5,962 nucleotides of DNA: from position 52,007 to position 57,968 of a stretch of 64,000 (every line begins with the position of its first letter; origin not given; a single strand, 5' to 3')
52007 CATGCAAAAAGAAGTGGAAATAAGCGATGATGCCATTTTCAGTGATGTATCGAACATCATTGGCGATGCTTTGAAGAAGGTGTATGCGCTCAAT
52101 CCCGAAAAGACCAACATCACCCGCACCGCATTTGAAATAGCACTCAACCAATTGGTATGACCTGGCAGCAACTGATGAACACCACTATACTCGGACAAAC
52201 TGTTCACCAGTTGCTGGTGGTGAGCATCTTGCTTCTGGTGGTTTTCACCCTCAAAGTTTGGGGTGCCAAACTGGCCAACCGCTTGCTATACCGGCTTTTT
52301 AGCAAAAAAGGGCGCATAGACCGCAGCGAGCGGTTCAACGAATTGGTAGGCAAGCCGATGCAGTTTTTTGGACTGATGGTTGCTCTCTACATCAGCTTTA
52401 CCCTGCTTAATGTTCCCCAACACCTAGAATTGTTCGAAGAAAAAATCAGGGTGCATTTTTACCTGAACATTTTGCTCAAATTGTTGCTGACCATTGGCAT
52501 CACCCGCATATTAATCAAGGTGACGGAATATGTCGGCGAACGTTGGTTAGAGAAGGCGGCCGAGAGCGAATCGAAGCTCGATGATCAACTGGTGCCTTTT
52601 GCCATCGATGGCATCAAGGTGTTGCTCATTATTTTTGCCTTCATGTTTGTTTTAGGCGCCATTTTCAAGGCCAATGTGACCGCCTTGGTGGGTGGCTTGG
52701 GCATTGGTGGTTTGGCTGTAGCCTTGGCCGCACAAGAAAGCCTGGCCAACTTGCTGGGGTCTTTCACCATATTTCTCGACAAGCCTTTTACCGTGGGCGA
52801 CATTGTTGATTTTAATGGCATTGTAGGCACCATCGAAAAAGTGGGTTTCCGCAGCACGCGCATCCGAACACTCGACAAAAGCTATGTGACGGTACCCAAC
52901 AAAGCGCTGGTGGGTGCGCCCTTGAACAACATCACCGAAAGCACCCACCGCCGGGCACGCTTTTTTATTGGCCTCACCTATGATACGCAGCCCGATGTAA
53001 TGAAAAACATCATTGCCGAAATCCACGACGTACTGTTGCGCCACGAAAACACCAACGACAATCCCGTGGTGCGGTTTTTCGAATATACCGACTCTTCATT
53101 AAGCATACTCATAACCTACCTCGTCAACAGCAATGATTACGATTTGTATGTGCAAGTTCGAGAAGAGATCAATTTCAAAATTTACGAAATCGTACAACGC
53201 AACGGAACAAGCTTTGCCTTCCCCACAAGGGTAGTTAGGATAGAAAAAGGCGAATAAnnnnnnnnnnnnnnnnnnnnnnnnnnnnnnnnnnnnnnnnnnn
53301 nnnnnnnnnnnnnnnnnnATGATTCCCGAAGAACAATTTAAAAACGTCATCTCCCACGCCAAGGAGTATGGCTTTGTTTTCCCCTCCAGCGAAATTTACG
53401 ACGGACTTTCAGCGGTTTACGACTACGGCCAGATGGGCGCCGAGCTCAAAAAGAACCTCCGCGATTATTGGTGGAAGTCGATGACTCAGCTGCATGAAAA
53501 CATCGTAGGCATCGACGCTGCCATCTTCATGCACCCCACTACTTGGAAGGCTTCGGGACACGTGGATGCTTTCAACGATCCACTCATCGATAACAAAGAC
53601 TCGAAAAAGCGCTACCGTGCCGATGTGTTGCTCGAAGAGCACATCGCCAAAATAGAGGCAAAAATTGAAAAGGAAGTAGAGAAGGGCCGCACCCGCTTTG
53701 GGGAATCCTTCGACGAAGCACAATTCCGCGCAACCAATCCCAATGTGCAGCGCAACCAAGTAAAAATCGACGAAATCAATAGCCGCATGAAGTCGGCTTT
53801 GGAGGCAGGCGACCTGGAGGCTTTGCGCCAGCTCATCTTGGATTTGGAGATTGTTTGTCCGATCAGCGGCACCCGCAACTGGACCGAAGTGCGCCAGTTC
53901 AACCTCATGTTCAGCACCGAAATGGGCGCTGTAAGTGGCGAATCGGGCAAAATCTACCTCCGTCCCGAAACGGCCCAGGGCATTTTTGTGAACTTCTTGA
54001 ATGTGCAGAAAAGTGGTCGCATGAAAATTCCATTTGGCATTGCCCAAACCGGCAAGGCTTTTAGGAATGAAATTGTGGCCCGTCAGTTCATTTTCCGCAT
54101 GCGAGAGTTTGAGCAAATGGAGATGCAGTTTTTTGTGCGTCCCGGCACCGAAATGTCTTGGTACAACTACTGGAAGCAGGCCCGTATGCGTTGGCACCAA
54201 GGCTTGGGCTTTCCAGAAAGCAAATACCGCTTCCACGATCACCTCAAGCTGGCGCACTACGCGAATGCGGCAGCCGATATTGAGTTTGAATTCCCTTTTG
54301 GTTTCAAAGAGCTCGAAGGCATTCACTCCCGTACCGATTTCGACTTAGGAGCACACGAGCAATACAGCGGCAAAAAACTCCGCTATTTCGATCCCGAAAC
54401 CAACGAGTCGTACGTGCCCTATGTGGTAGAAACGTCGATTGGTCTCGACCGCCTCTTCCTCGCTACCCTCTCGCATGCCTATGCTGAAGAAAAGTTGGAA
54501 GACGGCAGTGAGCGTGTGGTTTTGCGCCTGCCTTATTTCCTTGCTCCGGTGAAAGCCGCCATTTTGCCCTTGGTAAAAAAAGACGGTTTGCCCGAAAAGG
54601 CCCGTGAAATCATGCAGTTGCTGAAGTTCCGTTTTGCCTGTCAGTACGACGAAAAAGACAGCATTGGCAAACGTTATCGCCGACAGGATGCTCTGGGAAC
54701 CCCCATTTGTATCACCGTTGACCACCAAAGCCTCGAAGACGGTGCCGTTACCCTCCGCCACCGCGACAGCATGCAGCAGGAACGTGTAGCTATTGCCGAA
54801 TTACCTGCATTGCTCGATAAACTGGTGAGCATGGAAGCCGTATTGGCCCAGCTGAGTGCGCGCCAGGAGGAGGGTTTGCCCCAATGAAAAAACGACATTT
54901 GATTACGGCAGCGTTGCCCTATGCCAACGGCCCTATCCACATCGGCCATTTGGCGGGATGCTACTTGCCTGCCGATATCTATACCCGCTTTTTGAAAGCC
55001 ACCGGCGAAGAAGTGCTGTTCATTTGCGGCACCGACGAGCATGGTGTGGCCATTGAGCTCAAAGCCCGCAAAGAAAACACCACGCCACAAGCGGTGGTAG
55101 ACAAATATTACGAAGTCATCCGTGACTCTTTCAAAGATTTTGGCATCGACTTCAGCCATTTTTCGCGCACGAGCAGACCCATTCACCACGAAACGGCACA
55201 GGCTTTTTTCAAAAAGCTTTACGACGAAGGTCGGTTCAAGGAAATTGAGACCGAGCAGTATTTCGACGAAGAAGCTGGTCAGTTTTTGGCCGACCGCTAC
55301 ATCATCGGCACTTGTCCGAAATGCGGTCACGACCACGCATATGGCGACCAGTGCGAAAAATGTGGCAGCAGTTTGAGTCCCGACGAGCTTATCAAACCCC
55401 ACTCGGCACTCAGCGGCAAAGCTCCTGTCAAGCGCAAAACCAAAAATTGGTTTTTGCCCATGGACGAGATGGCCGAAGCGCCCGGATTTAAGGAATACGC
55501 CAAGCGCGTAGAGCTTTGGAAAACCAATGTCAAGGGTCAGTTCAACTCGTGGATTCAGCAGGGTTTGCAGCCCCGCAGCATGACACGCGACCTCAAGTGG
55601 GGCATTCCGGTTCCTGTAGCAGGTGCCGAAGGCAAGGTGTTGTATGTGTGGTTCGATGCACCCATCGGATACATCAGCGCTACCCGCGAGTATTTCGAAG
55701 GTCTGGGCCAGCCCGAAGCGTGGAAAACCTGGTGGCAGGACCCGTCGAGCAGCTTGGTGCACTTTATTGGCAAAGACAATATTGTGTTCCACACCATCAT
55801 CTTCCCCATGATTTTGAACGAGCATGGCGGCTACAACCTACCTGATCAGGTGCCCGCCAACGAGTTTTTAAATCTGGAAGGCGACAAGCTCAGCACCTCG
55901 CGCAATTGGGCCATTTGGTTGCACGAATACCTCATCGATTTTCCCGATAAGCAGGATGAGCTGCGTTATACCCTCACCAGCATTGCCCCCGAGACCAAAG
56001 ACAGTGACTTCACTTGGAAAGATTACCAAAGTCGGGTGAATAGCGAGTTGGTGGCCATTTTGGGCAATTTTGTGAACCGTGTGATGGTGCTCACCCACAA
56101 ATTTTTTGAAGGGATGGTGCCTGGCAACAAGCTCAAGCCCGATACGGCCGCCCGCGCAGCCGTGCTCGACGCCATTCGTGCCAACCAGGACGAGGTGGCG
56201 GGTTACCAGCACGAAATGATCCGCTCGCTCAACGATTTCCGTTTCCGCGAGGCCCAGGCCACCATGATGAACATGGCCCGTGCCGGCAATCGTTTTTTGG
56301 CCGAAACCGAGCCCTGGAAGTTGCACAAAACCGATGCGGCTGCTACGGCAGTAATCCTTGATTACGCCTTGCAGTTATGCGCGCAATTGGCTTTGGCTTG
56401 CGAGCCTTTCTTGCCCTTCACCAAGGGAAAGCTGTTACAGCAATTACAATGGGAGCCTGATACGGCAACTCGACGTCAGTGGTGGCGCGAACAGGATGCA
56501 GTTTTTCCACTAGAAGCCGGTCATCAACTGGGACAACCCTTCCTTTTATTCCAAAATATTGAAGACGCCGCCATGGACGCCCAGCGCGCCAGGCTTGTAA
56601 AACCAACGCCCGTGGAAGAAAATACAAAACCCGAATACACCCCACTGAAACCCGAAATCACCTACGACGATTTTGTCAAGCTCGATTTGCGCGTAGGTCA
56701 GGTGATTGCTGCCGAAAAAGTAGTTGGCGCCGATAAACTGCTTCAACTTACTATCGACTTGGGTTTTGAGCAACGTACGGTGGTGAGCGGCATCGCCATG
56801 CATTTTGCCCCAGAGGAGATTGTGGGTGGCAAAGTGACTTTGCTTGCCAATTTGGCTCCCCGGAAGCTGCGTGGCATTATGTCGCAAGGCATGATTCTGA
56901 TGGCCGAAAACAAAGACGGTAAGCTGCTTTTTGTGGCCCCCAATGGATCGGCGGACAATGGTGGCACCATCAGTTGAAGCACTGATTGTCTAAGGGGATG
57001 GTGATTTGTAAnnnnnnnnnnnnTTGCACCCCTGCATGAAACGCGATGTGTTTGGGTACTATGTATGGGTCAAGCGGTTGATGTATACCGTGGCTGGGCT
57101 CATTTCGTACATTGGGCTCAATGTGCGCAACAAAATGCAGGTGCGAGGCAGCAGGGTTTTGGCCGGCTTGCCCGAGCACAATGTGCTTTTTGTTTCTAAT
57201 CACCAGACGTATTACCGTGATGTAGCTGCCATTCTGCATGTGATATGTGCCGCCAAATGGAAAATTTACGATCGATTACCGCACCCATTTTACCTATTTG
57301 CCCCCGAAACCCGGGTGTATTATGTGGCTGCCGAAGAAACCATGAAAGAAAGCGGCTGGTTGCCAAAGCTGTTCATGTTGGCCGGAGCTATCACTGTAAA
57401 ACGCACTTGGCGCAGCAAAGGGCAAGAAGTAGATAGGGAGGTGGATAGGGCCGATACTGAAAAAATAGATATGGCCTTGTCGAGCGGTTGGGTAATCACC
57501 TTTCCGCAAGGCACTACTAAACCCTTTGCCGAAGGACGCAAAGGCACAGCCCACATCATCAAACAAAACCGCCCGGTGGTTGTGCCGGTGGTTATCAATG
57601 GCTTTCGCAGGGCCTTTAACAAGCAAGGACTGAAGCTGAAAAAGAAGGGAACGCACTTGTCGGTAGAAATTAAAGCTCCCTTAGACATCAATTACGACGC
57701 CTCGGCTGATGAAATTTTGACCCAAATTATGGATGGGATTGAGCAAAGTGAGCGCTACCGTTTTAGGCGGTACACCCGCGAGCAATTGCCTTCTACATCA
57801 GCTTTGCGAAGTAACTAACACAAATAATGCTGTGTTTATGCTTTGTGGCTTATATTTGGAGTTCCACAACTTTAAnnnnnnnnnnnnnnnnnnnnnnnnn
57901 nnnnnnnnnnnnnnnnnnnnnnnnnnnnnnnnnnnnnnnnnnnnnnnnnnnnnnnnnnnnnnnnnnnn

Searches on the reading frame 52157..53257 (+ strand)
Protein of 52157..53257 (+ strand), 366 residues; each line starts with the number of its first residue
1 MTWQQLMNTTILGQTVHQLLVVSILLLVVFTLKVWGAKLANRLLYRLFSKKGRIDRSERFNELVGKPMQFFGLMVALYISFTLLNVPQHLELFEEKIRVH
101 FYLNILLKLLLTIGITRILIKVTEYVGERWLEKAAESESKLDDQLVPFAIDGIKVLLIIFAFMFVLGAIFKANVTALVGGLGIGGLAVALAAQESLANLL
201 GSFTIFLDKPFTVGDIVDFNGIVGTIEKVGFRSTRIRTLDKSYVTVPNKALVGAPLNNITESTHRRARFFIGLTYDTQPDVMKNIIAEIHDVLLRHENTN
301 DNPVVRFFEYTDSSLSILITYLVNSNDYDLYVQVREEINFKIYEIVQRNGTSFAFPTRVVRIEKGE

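Call 63: search_protein_families(library=pfam, proteins=[window:52157-53257:+], max_evalue=0.00001)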
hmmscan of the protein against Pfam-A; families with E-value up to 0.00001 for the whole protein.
window:52157-53257:+ (366 aa): 2 families
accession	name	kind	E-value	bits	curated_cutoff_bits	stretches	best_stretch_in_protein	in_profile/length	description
PF00924.24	MS_channel_2nd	-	8.9e-21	74.2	20.2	1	195-260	2-67/68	Mechanosensitive ion channel, beta-domain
PF21082.3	MS_channel_3rd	-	5.6e-13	49.6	21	1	270-352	4-87/88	Mechanosensitive ion channel MscS, C-terminal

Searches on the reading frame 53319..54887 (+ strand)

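Call 63: search_protein_families(library=pfam, proteins=[window:53319-54887:+], max_evalue=0.00001)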
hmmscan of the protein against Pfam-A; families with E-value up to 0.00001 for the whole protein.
window:53319-54887:+ (522 aa): 2 families
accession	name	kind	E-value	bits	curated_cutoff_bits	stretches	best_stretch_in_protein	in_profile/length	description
PF03129.25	HGTP_anticodon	-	7.3e-20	71.4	21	1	412-501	1-93/94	Anticodon binding domain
PF00587.30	tRNA-synt_2b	-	6.6e-12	46.3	29.3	1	211-386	10-178/179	tRNA synthetase class II core domain (G, H, P, S and T)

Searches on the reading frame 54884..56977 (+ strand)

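Call 63: search_protein_families(library=pfam, proteins=[window:54884-56977:+], max_evalue=0.00001)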
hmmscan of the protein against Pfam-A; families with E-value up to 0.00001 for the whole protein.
window:54884-56977:+ (697 aa): 4 families
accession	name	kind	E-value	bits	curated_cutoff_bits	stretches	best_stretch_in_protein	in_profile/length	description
PF09334.17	tRNA-synt_1g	-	1.3e-149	498.7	20.1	1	5-401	1-391/391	tRNA synthetases class I (M)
PF01588.26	tRNA_bind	-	7.5e-25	87.3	27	1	602-693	1-94/96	Putative tRNA binding domain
PF00133.28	tRNA-synt_1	-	7.3e-17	61.7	22.7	1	2-245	22-245/414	tRNA synthetases class I (I, L, M and V)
PF19303.5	Anticodon_3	-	1.2e-15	58.1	23.5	1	443-570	23-146/152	Anticodon binding domain of methionyl tRNA ligase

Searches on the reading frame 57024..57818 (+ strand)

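Call 64: search_protein_families(library=pfam, proteins=[window:57024-57818:+], max_evalue=0.001)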
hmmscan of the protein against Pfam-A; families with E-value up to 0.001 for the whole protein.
window:57024-57818:+ (264 aa): 1 family
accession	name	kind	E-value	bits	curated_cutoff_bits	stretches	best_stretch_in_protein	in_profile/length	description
PF01553.26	Acyltransferase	-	3.9e-09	36.8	23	1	48-191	12-131/132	Acyltransferase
